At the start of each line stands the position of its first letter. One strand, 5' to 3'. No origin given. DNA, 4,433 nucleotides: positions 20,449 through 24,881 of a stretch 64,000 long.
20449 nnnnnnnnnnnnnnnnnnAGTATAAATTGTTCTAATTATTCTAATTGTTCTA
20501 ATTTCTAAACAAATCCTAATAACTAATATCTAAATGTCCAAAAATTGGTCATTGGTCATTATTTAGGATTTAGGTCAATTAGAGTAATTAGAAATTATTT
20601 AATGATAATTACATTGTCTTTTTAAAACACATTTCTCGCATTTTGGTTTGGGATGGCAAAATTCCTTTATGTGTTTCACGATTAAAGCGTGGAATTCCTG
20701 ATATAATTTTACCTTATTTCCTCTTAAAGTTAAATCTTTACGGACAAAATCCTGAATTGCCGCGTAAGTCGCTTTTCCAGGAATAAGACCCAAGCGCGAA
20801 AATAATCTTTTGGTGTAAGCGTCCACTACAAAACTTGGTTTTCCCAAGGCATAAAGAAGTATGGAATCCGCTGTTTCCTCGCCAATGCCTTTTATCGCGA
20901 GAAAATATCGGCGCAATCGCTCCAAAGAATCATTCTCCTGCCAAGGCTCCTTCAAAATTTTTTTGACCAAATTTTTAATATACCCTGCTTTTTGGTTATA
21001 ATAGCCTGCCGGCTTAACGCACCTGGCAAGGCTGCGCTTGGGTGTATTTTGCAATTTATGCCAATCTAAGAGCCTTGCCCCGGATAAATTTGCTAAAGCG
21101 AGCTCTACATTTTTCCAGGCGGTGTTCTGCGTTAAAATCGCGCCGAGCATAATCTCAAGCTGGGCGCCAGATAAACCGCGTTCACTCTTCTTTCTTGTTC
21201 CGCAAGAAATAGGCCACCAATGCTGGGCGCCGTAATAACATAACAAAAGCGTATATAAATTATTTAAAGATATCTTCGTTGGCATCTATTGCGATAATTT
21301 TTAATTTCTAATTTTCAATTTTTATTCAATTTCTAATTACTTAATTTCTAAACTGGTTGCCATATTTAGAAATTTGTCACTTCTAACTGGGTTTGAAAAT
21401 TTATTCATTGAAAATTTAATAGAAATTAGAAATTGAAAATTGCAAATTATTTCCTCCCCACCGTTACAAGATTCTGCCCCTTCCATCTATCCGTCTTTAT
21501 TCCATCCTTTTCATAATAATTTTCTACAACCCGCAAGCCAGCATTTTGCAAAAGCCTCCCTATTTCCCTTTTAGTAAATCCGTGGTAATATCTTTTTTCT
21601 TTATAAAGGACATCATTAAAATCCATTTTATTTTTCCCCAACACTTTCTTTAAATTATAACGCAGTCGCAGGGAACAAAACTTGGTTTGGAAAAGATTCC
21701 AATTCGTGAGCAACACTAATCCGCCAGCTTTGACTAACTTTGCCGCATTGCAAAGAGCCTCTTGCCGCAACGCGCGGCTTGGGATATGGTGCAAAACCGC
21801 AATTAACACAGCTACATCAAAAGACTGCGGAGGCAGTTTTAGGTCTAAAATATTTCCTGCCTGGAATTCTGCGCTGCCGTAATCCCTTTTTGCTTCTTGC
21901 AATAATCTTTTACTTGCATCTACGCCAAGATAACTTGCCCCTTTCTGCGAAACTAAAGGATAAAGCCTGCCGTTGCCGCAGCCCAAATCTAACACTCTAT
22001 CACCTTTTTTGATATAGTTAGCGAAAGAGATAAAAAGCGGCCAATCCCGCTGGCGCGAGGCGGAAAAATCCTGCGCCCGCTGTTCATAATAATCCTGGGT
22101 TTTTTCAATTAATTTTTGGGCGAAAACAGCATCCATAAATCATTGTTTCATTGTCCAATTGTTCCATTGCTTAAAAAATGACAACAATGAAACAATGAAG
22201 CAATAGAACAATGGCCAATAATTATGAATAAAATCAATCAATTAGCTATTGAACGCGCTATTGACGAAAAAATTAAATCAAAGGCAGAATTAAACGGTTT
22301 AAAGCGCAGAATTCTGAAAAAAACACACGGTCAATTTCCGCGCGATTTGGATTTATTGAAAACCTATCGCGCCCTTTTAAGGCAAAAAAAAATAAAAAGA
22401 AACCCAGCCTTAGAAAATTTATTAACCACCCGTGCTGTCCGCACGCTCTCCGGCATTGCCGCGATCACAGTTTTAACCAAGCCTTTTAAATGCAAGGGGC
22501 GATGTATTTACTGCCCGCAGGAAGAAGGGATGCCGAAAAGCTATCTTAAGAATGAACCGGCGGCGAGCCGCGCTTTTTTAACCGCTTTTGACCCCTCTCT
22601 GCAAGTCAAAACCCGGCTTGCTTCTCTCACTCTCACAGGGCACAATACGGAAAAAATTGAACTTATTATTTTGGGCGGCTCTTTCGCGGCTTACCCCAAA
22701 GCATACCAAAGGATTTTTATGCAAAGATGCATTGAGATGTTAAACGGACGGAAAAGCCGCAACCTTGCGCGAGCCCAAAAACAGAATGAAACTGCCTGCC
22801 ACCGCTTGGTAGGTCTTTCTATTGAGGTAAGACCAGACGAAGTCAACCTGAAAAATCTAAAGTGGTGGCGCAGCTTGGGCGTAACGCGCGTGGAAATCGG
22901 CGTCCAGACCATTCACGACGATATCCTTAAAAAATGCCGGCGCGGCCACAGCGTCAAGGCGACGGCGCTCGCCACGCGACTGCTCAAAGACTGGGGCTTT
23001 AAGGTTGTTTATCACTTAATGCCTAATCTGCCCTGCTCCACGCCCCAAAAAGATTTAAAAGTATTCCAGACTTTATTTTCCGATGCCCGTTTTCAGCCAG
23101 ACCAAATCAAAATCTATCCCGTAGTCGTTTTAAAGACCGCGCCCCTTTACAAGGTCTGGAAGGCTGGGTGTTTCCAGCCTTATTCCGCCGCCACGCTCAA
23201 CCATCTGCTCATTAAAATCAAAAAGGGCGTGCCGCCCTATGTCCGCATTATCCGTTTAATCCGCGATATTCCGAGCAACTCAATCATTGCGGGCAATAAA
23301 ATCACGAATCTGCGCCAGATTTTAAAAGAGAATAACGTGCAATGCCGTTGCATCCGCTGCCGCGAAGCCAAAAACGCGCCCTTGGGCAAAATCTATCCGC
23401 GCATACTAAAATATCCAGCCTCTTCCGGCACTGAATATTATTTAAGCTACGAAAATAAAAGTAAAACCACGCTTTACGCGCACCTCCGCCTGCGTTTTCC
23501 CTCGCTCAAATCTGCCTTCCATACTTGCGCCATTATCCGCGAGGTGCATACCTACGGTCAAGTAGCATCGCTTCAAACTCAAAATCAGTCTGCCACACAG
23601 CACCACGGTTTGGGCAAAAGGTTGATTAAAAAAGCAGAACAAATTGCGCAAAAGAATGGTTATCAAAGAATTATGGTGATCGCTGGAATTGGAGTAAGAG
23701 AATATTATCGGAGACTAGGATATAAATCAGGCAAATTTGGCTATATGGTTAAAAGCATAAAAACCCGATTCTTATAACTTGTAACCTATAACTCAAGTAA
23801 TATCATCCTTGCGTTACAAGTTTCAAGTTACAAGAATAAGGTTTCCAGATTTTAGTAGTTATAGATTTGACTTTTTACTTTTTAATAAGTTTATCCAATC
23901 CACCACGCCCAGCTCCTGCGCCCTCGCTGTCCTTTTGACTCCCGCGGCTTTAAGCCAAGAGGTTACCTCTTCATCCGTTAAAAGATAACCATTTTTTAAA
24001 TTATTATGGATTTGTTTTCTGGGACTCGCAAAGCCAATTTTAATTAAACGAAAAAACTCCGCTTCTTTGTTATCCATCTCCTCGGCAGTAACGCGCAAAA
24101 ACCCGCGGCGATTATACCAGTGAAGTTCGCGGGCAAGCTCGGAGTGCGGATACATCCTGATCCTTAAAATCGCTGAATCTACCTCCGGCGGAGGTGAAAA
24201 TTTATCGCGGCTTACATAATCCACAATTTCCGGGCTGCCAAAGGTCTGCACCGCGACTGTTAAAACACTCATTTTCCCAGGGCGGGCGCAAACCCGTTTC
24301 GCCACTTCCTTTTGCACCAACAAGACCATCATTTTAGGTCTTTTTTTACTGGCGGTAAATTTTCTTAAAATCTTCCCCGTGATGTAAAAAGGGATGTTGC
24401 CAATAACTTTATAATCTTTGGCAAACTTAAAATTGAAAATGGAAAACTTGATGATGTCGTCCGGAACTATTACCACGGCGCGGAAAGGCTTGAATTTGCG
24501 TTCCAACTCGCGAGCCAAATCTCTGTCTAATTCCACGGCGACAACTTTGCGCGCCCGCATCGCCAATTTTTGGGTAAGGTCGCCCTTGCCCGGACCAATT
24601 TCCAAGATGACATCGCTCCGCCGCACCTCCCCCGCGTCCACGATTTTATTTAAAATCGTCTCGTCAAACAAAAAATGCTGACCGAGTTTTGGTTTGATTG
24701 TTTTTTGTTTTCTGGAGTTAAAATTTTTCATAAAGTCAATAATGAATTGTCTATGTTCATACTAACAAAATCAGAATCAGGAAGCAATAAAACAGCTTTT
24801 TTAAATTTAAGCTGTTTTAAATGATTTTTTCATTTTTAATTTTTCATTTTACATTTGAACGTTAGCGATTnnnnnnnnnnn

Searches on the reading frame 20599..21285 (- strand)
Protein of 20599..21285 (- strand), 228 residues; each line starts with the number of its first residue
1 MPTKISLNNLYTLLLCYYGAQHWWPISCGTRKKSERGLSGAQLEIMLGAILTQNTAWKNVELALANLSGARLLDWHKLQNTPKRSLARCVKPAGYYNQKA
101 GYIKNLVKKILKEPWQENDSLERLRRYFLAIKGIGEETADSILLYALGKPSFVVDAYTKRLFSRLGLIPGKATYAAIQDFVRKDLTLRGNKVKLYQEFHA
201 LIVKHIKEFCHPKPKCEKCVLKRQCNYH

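Call 12: search_protein_families(library=pfam, proteins=[window:20599-21285:-], max_evalue=0.001)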
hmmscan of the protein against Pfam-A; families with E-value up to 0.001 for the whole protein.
window:20599-21285:- (228 aa): 1 family
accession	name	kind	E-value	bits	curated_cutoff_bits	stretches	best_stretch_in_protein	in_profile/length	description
PF00730.31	HhH-GPD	-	1.4e-16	61.2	26.2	1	48-178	2-99/108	HhH-GPD superfamily base excision DNA repair protein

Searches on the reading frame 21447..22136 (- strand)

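Call 12: search_protein_families(library=pfam, proteins=[window:21447-22136:-], max_evalue=0.001)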
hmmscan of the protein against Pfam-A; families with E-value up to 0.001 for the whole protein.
window:21447-22136:- (229 aa): 9 families
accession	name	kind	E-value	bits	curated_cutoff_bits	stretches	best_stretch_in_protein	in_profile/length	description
PF13489.12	Methyltransf_23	-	3.6e-20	72.8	27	1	28-205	5-163/164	Methyltransferase domain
PF08241.18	Methyltransf_11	-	2.4e-18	67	21.2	1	49-142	1-94/95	Methyltransferase domain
PF13649.12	Methyltransf_25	-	4.7e-17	62.9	27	1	48-139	1-97/97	Methyltransferase domain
PF13847.12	Methyltransf_31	-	8.5e-17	61.6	27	1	42-200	1-145/145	Methyltransferase domain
PF08242.18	Methyltransf_12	-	8.4e-15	55.7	30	1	49-140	1-97/98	Methyltransferase domain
PF07021.18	MetW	-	4.6e-07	30.1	21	1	37-117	6-87/193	Methionine biosynthesis protein MetW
PF01209.24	Ubie_methyltran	-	1.1e-05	25.3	20.1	1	7-207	10-219/233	ubiE/COQ5 methyltransferase family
PF02353.26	CMAS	-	5e-05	23.2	27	1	17-146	36-167/273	Mycolic acid cyclopropane synthetase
PF08003.17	Methyltransf_9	-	0.0001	21.8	23.8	1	44-144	115-219/315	Protein of unknown function (DUF1698)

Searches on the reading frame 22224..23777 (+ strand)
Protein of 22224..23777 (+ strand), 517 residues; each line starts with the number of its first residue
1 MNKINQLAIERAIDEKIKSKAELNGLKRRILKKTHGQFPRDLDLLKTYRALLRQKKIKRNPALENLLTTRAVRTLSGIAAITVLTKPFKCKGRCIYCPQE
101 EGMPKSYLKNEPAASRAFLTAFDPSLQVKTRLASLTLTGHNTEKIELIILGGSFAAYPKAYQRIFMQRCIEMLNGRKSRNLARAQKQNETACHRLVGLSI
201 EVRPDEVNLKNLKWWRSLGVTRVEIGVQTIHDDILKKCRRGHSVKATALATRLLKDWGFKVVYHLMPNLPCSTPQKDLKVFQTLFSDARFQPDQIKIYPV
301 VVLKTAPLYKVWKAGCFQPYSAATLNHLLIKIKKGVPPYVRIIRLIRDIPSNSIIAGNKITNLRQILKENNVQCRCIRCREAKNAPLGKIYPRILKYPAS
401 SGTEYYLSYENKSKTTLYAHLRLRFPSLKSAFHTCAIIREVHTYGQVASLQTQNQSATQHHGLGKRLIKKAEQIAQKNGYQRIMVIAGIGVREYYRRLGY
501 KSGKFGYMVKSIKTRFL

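Call 12: search_protein_families(library=pfam, proteins=[window:22224-23777:+], max_evalue=0.001)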
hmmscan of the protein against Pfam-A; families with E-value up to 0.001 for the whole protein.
window:22224-23777:+ (517 aa): 4 families
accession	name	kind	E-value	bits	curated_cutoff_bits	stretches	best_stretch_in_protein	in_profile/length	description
PF16199.10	Radical_SAM_C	-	1.9e-18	66.8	31.9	1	292-367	1-79/85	Radical_SAM C-terminal domain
PF04055.27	Radical_SAM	-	4.6e-12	46.9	29.5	1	89-270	6-152/166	Radical SAM superfamily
PF00583.31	Acetyltransf_1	-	9.5e-05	23.1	20.7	1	459-500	72-116/116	Acetyltransferase (GNAT) family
PF13673.13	Acetyltransf_10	-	0.00023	21.6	23.6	1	456-501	61-108/128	Acetyltransferase (GNAT) domain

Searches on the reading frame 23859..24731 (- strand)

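Call 12: search_protein_families(library=pfam, proteins=[window:23859-24731:-], max_evalue=0.001)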
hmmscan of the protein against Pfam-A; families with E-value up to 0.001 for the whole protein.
window:23859-24731:- (290 aa): 1 family
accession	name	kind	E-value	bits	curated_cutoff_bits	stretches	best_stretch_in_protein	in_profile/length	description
PF00398.26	RrnaAD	-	1.1e-53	182.5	24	1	11-197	3-194/263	Ribosomal RNA adenine dimethylase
